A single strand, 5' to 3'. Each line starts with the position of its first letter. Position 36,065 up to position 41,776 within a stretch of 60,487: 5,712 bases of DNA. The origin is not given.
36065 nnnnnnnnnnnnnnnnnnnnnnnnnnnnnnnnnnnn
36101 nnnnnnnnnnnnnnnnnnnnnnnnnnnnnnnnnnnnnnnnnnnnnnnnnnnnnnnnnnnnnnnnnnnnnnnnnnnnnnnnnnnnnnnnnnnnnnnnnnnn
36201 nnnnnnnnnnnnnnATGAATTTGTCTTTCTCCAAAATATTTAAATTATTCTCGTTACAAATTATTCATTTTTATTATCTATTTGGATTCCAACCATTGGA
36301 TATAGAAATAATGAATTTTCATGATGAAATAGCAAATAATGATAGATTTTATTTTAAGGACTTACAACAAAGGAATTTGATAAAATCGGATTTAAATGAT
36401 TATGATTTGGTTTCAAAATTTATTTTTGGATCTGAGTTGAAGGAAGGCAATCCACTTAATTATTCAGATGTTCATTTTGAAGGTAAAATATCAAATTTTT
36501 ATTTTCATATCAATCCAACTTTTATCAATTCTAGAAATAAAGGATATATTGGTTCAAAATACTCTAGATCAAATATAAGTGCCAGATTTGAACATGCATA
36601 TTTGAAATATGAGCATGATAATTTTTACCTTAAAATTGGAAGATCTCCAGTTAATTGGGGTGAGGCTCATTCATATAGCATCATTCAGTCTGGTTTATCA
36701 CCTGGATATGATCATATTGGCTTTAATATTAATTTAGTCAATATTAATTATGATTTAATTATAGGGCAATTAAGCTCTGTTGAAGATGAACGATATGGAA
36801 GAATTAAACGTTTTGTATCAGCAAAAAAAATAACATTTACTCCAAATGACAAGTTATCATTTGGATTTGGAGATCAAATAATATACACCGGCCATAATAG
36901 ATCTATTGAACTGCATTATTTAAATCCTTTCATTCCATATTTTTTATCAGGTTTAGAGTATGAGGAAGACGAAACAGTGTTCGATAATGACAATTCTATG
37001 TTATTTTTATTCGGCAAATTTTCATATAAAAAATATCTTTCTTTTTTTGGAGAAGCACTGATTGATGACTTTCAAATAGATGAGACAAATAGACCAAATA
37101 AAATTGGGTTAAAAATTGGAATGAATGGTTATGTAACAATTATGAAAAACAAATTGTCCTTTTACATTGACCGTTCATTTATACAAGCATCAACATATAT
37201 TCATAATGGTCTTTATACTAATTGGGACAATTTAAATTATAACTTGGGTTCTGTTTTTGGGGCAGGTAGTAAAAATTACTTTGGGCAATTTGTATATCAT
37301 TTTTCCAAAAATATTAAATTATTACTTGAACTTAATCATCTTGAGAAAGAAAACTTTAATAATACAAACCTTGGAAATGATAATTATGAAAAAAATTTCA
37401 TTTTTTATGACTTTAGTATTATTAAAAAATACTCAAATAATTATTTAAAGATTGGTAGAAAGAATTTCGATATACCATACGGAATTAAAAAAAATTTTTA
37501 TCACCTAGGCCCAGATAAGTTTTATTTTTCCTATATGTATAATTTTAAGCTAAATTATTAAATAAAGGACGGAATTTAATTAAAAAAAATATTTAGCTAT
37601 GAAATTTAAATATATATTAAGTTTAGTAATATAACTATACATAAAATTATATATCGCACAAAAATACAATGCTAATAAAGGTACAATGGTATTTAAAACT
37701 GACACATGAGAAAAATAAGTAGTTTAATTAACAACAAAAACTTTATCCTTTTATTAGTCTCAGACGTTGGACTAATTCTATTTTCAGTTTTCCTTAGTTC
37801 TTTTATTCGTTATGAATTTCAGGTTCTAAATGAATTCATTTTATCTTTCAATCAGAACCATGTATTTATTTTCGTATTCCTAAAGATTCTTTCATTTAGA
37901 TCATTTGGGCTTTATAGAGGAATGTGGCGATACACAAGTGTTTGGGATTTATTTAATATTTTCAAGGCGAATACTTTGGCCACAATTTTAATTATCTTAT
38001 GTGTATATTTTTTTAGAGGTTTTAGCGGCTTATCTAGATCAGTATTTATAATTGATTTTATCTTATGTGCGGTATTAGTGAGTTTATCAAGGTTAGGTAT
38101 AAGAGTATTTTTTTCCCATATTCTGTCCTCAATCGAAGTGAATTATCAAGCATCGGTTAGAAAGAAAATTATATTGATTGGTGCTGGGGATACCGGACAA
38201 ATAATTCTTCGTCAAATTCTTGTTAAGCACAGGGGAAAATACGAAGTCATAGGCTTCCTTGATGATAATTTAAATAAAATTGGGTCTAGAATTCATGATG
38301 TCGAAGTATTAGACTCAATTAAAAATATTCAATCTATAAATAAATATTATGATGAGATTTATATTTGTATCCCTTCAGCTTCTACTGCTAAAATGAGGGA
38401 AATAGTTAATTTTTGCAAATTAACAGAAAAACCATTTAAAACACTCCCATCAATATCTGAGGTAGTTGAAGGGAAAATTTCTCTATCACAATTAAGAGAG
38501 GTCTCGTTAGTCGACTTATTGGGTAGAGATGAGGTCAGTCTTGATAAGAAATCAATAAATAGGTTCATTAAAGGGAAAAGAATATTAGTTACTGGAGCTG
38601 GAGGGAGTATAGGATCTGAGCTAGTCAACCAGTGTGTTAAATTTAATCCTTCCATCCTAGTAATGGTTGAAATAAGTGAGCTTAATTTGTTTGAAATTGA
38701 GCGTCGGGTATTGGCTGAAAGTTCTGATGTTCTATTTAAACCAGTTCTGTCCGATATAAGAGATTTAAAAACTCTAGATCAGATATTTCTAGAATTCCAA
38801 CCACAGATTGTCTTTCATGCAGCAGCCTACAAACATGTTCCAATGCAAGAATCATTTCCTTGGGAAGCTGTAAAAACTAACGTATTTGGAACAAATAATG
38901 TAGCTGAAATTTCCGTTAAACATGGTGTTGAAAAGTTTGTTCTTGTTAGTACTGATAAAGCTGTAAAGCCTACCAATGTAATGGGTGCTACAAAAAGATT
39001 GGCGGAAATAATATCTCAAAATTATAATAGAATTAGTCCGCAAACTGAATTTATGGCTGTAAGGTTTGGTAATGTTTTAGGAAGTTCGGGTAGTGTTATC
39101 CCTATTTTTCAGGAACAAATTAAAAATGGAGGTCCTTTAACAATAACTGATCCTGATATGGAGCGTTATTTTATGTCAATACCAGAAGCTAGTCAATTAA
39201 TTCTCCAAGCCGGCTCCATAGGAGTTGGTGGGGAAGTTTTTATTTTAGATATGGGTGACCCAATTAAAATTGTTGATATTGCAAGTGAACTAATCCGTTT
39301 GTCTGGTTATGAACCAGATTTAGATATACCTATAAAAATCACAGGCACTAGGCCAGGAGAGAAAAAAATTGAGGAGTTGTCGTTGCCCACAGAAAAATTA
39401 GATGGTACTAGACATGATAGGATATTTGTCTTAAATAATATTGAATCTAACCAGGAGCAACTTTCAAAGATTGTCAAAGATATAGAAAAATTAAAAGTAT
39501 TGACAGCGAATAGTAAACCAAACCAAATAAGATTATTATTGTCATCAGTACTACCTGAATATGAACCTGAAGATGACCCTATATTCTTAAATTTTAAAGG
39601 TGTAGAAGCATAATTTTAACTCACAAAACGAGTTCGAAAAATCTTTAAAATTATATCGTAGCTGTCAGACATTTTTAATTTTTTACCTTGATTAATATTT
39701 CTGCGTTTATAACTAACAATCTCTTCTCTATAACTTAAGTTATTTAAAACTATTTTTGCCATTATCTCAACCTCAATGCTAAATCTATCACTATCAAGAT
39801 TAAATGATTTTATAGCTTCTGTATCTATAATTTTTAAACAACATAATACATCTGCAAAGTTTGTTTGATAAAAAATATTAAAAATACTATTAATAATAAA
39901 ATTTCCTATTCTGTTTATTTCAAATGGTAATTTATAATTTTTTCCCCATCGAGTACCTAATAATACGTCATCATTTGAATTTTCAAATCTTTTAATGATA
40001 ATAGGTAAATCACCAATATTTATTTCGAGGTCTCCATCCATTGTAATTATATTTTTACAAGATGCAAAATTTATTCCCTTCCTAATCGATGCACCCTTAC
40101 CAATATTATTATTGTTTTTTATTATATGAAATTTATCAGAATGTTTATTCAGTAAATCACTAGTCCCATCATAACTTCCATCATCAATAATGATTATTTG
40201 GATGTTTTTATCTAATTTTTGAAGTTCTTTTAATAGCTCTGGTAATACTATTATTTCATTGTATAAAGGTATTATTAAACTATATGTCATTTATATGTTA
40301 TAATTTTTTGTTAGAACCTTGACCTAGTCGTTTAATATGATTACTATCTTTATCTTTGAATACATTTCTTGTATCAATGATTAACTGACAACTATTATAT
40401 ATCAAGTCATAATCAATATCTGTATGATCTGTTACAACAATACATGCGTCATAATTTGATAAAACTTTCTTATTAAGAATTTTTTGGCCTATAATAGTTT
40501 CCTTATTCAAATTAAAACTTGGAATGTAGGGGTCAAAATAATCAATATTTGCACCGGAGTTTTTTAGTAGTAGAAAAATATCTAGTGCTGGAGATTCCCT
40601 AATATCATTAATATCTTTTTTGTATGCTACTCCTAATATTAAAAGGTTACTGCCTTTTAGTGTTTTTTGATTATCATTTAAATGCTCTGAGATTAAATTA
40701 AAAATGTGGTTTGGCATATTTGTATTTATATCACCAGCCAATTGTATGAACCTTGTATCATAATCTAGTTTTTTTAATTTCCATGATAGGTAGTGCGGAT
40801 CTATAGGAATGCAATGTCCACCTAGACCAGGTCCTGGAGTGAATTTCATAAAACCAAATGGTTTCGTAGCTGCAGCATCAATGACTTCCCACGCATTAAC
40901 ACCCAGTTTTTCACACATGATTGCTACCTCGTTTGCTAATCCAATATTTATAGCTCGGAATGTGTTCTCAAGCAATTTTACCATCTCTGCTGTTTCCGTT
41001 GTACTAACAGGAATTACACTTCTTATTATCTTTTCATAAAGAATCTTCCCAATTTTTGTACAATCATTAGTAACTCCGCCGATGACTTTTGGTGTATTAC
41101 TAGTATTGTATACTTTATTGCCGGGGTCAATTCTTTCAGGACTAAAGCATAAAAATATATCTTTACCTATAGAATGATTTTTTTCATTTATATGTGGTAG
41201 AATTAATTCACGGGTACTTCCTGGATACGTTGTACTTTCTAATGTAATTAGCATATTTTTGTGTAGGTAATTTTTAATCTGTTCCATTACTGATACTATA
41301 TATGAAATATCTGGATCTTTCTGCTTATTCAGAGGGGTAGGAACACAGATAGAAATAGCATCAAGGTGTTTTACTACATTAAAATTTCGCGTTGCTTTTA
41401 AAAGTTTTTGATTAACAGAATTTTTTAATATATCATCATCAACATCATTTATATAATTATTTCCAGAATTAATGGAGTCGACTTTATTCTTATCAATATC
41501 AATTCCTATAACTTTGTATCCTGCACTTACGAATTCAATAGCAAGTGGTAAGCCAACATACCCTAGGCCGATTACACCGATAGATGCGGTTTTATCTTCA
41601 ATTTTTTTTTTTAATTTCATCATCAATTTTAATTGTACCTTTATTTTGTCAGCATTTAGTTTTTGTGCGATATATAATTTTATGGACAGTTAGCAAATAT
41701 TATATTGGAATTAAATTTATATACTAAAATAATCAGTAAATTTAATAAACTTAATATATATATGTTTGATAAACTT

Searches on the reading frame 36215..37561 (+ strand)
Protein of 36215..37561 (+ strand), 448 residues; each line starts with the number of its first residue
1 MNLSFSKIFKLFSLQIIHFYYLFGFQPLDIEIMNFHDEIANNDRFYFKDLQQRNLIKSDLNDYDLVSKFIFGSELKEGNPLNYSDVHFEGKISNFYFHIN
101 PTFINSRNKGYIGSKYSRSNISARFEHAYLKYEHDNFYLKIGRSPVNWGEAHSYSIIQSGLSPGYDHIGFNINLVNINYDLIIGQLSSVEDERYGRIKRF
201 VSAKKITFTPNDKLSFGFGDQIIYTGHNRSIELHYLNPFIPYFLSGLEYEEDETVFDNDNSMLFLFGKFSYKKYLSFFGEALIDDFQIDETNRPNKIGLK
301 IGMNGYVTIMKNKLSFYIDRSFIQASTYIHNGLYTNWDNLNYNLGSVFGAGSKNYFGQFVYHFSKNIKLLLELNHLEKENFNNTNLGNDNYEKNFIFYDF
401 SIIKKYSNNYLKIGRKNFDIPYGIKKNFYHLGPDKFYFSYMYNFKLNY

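Call 7: search_protein_families(library=pfam, proteins=[window:36215-37561:+], max_evalue=0.001)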
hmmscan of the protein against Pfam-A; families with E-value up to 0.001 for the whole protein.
window:36215-37561:+ (448 aa): 1 family
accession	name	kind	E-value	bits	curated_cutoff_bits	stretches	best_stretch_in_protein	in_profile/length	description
PF14052.12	Caps_assemb_Wzi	-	8.6e-14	51.8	30.1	1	83-388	36-348/392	Capsule assembly protein Wzi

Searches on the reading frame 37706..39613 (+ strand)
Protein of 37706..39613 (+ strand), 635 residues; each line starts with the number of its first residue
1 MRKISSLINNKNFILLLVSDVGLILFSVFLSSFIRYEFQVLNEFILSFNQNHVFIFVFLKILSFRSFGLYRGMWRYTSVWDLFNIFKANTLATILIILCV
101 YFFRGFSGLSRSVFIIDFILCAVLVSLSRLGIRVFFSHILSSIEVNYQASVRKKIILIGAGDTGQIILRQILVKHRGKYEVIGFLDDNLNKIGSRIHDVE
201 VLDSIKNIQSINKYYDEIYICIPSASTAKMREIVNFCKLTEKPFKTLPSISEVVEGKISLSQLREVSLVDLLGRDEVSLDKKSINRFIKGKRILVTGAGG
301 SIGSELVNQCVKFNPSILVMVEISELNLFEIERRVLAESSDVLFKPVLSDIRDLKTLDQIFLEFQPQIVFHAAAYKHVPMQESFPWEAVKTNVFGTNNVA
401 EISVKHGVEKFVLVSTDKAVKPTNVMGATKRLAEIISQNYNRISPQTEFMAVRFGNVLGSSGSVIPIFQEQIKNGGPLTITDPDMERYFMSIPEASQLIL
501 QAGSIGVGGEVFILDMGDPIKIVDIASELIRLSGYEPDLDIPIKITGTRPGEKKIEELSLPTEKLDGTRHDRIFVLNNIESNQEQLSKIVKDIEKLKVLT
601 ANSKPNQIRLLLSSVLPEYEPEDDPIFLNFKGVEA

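Call 7: search_protein_families(library=pfam, proteins=[window:37706-39613:+], max_evalue=0.001)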
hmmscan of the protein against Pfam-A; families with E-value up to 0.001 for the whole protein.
window:37706-39613:+ (635 aa): 8 families
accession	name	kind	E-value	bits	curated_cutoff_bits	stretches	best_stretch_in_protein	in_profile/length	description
PF02719.21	Polysacc_synt_2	-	7.6e-116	386.8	20.2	1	293-576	1-291/293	Polysaccharide biosynthesis protein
PF01370.27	Epimerase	-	7.4e-22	78.4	20.9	1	293-500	1-222/240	NAD dependent epimerase/dehydratase family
PF13727.12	CoA_binding_3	-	4.4e-15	56.6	25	1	66-237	2-164/175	CoA-binding domain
PF04321.23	RmlD_sub_bind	-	3.3e-14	53.1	27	1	292-418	2-103/287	RmlD substrate binding domain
PF16363.11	GDP_Man_Dehyd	-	7.3e-14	52.4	27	1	294-417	1-130/332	GDP-mannose 4,6 dehydratase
PF01073.25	3Beta_HSD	-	2.8e-11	43.4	22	1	294-423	1-123/280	3-beta hydroxysteroid dehydrogenase/isomerase family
PF17836.7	PglD_N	-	1.7e-05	25.7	23.4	1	154-220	1-63/78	PglD N-terminal domain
PF07993.18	NAD_binding_4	-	0.00066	19.3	20.1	0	361-425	84-145/258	Male sterility protein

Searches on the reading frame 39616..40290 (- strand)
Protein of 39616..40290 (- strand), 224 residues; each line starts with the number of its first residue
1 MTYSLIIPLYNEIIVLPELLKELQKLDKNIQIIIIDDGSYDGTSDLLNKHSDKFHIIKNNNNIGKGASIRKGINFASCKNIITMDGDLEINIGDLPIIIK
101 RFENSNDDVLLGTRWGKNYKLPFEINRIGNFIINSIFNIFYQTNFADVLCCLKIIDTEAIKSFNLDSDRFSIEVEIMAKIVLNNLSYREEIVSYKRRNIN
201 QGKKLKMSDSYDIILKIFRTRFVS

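Call 7: search_protein_families(library=pfam, proteins=[window:39616-40290:-], max_evalue=0.001)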
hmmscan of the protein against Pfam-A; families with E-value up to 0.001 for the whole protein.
window:39616-40290:- (224 aa): 2 families
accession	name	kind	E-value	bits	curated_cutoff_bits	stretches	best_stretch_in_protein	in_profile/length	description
PF00535.33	Glycos_transf_2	-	8.5e-27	94.6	23.3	1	4-160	1-164/168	Glycosyl transferase family 2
PF10111.15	Glyco_tranf_2_2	-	0.00025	21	27.3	1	4-88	1-92/276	Glycosyltransferase like family 2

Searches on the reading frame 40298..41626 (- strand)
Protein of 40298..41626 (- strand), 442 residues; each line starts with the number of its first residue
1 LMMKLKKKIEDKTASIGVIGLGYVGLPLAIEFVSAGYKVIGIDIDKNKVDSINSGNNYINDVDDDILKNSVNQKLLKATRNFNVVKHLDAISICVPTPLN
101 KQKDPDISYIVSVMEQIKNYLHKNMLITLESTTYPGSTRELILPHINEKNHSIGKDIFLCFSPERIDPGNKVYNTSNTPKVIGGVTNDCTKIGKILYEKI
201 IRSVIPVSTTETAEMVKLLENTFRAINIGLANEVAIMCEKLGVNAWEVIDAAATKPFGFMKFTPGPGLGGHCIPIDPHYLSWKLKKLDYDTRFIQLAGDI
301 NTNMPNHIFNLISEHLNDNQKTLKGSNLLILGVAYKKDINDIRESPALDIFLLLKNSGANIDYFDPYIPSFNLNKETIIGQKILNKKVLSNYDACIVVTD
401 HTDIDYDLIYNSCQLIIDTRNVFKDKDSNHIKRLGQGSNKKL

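Call 7: search_protein_families(library=pfam, proteins=[window:40298-41626:-], max_evalue=0.001)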
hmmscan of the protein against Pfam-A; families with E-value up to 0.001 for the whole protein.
window:40298-41626:- (442 aa): 5 families
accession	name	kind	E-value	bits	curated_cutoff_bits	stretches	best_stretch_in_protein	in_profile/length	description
PF03721.20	UDPG_MGDP_dh_N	-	2.9e-45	154.6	27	1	15-191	2-181/187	UDP-glucose/GDP-mannose dehydrogenase family, NAD binding domain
PF00984.24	UDPG_MGDP_dh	-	3.2e-32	110.9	25.4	1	211-302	1-93/94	UDP-glucose/GDP-mannose dehydrogenase family, central domain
PF03720.21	UDPG_MGDP_dh_C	-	3.9e-21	75.8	30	1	329-424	1-102/103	UDP-glucose/GDP-mannose dehydrogenase family, UDP binding domain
PF03446.21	NAD_binding_2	-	2.7e-07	31.2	21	1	15-141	1-103/161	NAD binding domain of 6-phosphogluconate dehydrogenase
PF02737.24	3HCDH_N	-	0.00078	19.8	22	0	16-76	2-55/180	3-hydroxyacyl-CoA dehydrogenase, NAD binding domain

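Call 29: search_protein_families(library=ncbifam, proteins=[window:40298-41626:-], max_evalue=0.00001)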
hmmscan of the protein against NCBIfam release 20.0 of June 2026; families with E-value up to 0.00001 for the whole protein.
window:40298-41626:- (442 aa): 8 families
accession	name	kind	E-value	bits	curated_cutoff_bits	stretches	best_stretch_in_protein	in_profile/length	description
TIGR03026.1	NDP-sugDHase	subfamily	1.2e-130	436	189.8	1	15-421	2-413/413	nucleotide sugar dehydrogenase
NF040825.1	UDPMaNacDH_Arch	equivalog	6.4e-87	292.1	750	1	15-431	2-409/418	UDP-N-acetyl-D-mannosamine dehydrogenase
NF008286.0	PRK11064.1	equivalog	1.6e-77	260.9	459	1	14-423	4-419/420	UDP-N-acetyl-D-mannosamine dehydrogenase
NF011729.0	PRK15182.1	equivalog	1.8e-62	211.5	592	1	15-403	8-390/425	Vi polysaccharide biosynthesis UDP-N-acetylglucosamine C-6 dehydrogenase TviB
NF041297.1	UDPGDh_AglM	equivalog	1.5e-57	195.4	670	1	16-428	3-422/429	UDP-glucose 6-dehydrogenase AglM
NF047673.2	TeichurnBiosyTuaD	equivalog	7.1e-53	180.3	700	1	16-427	4-418/439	UDP-glucose 6-dehydrogenase TuaD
NF011631.0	PRK15057.1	equivalog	4.6e-16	58.9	757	1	16-280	3-261/388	UDP-glucose 6-dehydrogenase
TIGR01505.1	tartro_sem_red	equivalog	2.4e-07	30.3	340.75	0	16-54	2-40/291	2-hydroxy-3-oxopropionate reductase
